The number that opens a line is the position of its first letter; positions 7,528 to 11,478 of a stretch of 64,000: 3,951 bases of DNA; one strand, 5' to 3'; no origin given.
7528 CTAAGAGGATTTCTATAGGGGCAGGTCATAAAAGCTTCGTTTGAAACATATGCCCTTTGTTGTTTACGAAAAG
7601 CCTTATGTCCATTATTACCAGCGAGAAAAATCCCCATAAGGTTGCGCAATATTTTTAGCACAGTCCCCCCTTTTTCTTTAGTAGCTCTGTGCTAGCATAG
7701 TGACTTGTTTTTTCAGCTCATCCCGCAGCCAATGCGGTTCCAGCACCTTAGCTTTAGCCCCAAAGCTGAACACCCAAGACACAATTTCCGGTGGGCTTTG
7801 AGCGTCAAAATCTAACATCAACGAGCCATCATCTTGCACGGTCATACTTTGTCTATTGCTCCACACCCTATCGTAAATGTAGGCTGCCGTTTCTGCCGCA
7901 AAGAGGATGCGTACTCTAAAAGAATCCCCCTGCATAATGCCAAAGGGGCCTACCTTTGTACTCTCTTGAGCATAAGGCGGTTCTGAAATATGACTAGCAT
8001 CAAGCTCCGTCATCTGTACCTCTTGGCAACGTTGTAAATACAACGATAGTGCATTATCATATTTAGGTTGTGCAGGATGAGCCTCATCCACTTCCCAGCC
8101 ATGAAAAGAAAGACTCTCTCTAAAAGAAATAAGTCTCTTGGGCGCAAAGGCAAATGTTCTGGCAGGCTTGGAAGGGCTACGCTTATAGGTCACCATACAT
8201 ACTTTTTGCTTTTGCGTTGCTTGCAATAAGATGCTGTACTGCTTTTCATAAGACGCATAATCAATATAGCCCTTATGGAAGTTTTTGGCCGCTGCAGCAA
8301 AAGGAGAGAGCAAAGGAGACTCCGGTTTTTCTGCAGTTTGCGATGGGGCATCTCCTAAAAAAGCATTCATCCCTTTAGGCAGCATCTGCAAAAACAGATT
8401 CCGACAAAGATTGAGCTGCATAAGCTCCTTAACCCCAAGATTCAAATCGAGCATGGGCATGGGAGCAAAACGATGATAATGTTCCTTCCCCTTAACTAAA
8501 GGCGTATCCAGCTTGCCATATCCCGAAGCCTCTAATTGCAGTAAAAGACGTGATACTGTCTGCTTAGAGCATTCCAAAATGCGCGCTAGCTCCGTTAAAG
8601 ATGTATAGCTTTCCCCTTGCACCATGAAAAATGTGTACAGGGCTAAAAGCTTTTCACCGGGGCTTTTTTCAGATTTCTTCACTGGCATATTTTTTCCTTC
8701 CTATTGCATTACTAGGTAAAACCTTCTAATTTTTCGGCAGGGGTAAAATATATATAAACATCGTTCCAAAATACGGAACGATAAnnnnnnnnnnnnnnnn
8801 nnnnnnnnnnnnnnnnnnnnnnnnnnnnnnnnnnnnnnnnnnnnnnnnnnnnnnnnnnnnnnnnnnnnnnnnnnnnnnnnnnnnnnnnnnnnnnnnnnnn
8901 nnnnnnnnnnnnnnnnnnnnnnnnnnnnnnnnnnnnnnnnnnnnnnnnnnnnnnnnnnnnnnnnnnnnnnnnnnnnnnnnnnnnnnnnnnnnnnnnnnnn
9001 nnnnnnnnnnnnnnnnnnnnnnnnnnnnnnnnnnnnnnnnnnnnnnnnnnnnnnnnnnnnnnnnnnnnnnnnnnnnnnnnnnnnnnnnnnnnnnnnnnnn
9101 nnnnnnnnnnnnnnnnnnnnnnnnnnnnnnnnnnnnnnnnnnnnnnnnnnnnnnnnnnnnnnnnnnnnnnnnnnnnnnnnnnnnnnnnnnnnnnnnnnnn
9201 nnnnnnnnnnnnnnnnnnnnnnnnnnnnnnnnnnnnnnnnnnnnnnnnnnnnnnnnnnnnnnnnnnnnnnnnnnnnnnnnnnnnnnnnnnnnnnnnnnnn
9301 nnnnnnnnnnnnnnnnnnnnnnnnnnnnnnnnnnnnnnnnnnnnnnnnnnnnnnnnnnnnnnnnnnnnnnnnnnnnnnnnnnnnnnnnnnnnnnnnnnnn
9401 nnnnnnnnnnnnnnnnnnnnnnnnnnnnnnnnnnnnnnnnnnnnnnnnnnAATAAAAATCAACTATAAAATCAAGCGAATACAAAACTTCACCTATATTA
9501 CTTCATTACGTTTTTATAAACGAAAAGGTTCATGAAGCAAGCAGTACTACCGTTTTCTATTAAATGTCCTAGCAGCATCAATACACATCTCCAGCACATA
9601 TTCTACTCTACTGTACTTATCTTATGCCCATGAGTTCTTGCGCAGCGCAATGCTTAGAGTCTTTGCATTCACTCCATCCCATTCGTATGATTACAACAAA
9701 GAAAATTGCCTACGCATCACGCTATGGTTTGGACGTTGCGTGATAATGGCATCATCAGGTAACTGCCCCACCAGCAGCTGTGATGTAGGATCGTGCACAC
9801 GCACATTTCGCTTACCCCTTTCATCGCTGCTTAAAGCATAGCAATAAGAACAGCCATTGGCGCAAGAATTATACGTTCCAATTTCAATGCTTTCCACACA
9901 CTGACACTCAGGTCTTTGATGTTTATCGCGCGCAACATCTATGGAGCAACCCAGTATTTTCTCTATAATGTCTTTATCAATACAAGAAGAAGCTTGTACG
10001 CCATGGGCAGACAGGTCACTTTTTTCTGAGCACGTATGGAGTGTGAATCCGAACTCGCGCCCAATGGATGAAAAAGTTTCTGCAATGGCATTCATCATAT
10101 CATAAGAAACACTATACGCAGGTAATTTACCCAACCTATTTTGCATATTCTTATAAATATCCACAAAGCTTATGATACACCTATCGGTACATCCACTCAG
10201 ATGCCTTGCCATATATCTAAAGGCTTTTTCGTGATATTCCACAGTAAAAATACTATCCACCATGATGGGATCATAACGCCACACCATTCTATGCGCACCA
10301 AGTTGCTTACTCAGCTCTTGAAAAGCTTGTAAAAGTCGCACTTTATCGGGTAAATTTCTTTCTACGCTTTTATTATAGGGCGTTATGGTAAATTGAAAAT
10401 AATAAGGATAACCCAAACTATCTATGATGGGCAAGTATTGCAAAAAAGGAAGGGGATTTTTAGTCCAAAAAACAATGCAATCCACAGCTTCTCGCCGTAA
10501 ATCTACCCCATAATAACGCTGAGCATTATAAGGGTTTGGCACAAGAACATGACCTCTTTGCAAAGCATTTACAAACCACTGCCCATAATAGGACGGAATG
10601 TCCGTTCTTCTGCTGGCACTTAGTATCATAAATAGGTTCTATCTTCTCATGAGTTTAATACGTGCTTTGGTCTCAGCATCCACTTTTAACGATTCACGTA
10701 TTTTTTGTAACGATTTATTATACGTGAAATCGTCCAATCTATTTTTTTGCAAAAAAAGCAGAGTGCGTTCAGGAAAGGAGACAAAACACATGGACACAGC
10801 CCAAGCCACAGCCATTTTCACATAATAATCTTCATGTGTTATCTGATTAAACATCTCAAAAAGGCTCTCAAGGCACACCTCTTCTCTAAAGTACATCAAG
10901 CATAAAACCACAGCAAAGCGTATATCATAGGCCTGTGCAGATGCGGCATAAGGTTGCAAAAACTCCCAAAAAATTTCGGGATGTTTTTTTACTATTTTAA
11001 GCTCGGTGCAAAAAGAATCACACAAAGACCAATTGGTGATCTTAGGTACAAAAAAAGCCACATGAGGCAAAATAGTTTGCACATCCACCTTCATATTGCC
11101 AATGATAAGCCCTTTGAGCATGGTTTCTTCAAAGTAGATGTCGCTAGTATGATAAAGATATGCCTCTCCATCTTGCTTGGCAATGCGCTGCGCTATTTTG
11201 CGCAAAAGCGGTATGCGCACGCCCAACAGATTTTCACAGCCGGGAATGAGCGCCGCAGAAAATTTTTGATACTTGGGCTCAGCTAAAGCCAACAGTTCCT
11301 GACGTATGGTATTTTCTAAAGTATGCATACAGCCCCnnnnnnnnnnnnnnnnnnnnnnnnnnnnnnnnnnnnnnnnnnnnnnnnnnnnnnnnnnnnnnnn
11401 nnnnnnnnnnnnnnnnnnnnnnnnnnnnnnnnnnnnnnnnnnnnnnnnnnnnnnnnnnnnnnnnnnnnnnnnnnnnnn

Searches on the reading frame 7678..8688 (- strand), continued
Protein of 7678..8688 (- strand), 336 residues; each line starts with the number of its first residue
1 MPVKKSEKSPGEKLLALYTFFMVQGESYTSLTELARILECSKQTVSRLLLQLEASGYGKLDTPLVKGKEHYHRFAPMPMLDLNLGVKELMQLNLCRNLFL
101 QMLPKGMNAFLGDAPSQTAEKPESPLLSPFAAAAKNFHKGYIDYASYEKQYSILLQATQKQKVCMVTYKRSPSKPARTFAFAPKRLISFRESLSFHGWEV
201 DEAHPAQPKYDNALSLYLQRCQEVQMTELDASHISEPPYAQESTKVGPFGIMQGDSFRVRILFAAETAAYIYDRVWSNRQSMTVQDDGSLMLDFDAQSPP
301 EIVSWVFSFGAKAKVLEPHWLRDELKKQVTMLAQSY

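Call 71: fold_search(model_id=the predicted structure, library=pdb)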
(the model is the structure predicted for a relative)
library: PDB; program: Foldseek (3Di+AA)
matches with E <= 10: 1335; with E <= 0.001: 32
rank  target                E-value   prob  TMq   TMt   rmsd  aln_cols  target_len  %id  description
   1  8tp8_B                3.5e-15  1.00  0.43  0.44  12.1       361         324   17  Structure of the C. crescentus WYL-activator, DriD, bound to ssDNA and cognate DNA (released 2023-11-29)
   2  8tp8_D                1.2e-14  1.00  0.38  0.39  17.3       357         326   15  Structure of the C. crescentus WYL-activator, DriD, bound to ssDNA and cognate DNA (released 2023-11-29)
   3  8tpk_B                2.2e-14  1.00  0.43  0.44  12.0       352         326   16  P6522 crystal form of C. crescentus DriD-ssDNA-DNA complex (released 2023-11-29)
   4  8tp8_A                2.4e-14  1.00  0.41  0.42  16.5       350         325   18  Structure of the C. crescentus WYL-activator, DriD, bound to ssDNA and cognate DNA (released 2023-11-29)
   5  8tpk_A                2.8e-14  1.00  0.40  0.41  16.7       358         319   16  P6522 crystal form of C. crescentus DriD-ssDNA-DNA complex (released 2023-11-29)
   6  9pfv_Q                8.2e-14  1.00  0.42  0.42  12.5       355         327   15  The cryo-EM structure of C. crescentus DriD-ssDNA-RNAP-Sigma73-CCNA_03891/CCNA_01149 promoter transcription activation (released 2026-02-25)
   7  9pfq_Q                1.8e-13  1.00  0.40  0.41  12.2       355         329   16  The cryo-EM structure of C. crescentus DriD-ssDNA-RNAP-Sigma73-bapE promoter transcription activation complex (released 2026-02-25)
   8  9cu3_B                3.6e-12  1.00  0.34  0.50   6.9       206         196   19  Allosteric mechanism of DriD transcription activator (released 2025-04-23)
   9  9cu3_A                7.5e-12  1.00  0.41  0.62   5.7       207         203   19  Allosteric mechanism of DriD transcription activator (released 2025-04-23)
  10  7tzv_A                1.0e-11  1.00  0.32  0.47   7.5       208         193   20  Structure of DriD C-domain bound to 9mer ssDNA (released 2022-06-01)
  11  9fnd_Y                1.2e-11  1.00  0.36  0.37  16.0       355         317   15  Transcriptional activator PafBC bound to mycobacterial RNA polymerase (released 2025-02-12)
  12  7tzv_M                5.1e-11  1.00  0.38  0.59   5.9       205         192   19  Structure of DriD C-domain bound to 9mer ssDNA (released 2022-06-01)
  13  9fnd_X                5.4e-11  1.00  0.32  0.33  19.6       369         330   14  Transcriptional activator PafBC bound to mycobacterial RNA polymerase (released 2025-02-12)
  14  6sj9_A                7.2e-10  1.00  0.27  0.18  17.0       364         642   18  Proteasome accessory factor B/C (PafBC) of Arthrobacter aurescens (released 2019-10-16)
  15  6sj9_B                1.3e-08  1.00  0.27  0.18  16.1       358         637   16  Proteasome accessory factor B/C (PafBC) of Arthrobacter aurescens (released 2019-10-16)
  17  7qfz_H                6.2e-07  1.00  0.34  0.40  13.4       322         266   13  BrxR, a WYL-domain containing transcriptional regulator (released 2022-05-18)
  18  7qfz_B                6.9e-07  1.00  0.35  0.39  13.5       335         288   14  BrxR, a WYL-domain containing transcriptional regulator (released 2022-05-18)
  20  7qfz_G                1.1e-06  1.00  0.32  0.37  13.6       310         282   14  BrxR, a WYL-domain containing transcriptional regulator (released 2022-05-18)
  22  7qfz_C                1.8e-06  1.00  0.33  0.37  13.5       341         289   13  BrxR, a WYL-domain containing transcriptional regulator (released 2022-05-18)
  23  7qfz_E                2.5e-06  1.00  0.32  0.37  13.7       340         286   13  BrxR, a WYL-domain containing transcriptional regulator (released 2022-05-18)
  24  7qfz_D                2.7e-06  1.00  0.33  0.37  14.2       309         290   13  BrxR, a WYL-domain containing transcriptional regulator (released 2022-05-18)
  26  7qfz_A                4.2e-06  1.00  0.28  0.32  14.1       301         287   14  BrxR, a WYL-domain containing transcriptional regulator (released 2022-05-18)
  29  7t8k_B                3.4e-05  1.00  0.27  0.32  15.5       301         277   11  BrxR from Acinetobacter BREX type I phage restriction system bound to DNA (released 2022-05-18)
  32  7t8k_A                1.0e-04  1.00  0.33  0.37  13.4       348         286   11  BrxR from Acinetobacter BREX type I phage restriction system bound to DNA (released 2022-05-18)
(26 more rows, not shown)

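Call 90: search_dna_similar(query=window:7681-8688:-, collection=plasmids, mode=protein, max_evalue=1e-10, max_rows=15)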
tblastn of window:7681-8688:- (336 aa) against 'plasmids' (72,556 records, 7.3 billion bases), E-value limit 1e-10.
Records with a match: 2; places in all: 2; records where one place covers at least 80% of the query: 2.
Best place of each record, by identity: <60% 2.
By first word of the organism name: Desulfosarcina 1; Azospirillum 1.
By predicted mobility (MOB-suite, as given by PLSDB): non-mobilizable 2.
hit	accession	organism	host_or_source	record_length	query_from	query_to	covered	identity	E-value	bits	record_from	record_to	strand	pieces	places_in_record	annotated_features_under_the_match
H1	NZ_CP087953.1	Desulfosarcina sp. BuS5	-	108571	4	336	99%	30.2%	3e-35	143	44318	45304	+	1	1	WYL domain-containing protein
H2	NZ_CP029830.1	Azospirillum ramasamyi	single cell,Cow dung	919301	1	317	94%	29.6%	6e-31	130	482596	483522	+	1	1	WYL domain-containing protein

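Call 91: search_dna_similar(query=window:7681-8688:-, collection=phages, mode=protein, max_evalue=1e-10, max_rows=10)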
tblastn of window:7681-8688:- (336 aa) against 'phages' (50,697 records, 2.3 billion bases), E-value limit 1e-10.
No match.

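Call 92: get_annotated_region(hit=H1, flank=7000)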
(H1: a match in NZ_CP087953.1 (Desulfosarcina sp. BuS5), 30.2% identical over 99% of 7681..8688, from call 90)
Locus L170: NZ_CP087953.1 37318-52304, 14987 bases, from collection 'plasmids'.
description: Desulfosarcina sp. BuS5 plasmid unnamed1, complete sequence
organism: Desulfosarcina sp. BuS5 (NCBI taxid 933262)
taxonomy: Bacteria; Thermodesulfobacteriota; Desulfobacteria; Desulfobacterales; Desulfosarcinaceae; Desulfosarcina; Desulfosarcina sp. BuS5
host: -; source: -; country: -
typing (MOB-suite, as given by PLSDB): non-mobilizable
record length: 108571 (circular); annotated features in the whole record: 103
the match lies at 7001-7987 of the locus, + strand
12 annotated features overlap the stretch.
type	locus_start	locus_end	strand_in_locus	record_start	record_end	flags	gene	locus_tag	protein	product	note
CDS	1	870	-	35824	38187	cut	-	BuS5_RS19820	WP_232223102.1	helicase-related protein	-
CDS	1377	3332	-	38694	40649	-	-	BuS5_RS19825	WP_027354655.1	hypothetical protein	-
CDS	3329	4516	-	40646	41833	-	-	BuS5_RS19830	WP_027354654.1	hypothetical protein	-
CDS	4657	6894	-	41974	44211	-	-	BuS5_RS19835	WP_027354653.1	AAA family ATPase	-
CDS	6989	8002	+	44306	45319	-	-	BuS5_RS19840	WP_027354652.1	WYL domain-containing protein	-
CDS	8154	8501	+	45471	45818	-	-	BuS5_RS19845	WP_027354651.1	hypothetical protein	-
CDS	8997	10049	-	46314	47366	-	-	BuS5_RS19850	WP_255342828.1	Y-family DNA polymerase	-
CDS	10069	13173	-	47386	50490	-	-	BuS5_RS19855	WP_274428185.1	Tn3 family transposase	-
CDS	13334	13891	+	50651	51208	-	-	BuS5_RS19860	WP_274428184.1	recombinase family protein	GO:0006310 - DNA recombination [Evidence IEA]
CDS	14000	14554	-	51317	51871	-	-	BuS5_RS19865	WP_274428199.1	type IV secretion system DNA-binding domain-containing protein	-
CDS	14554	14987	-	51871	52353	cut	-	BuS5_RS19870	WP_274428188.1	hypothetical protein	-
CDS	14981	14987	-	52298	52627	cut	-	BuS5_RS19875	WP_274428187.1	hypothetical protein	-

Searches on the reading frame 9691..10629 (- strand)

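Call 6: search_protein_families(library=pfam, proteins=[window:9691-10629:-], max_evalue=0.01)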
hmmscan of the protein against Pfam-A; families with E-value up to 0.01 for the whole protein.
window:9691-10629:- (312 aa): 1 family
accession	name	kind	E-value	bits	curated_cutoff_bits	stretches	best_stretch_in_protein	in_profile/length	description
PF08902.16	DUF1848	-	8.4e-101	337.6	30.5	1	2-265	1-262/262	Domain of unknown function (DUF1848)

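Call 10: search_protein_families(library=padloc, proteins=[window:9691-10629:-], max_evalue=0.01)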
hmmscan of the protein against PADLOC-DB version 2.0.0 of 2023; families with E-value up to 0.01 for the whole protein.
window:9691-10629:- (312 aa): 1 family
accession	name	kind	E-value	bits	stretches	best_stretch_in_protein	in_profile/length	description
PDLC03815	RTasDUF1848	-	6.1e-45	151.9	1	1-265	1-238/242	DRT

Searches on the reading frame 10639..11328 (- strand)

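Call 6: search_protein_families(library=pfam, proteins=[window:10639-11328:-], max_evalue=0.01)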
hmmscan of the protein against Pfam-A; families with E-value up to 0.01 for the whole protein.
window:10639-11328:- (229 aa): 1 family
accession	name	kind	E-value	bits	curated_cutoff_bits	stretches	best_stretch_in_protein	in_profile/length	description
PF08713.17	DNA_alkylation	-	8.5e-13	48.9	21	1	8-201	1-204/213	DNA alkylation repair enzyme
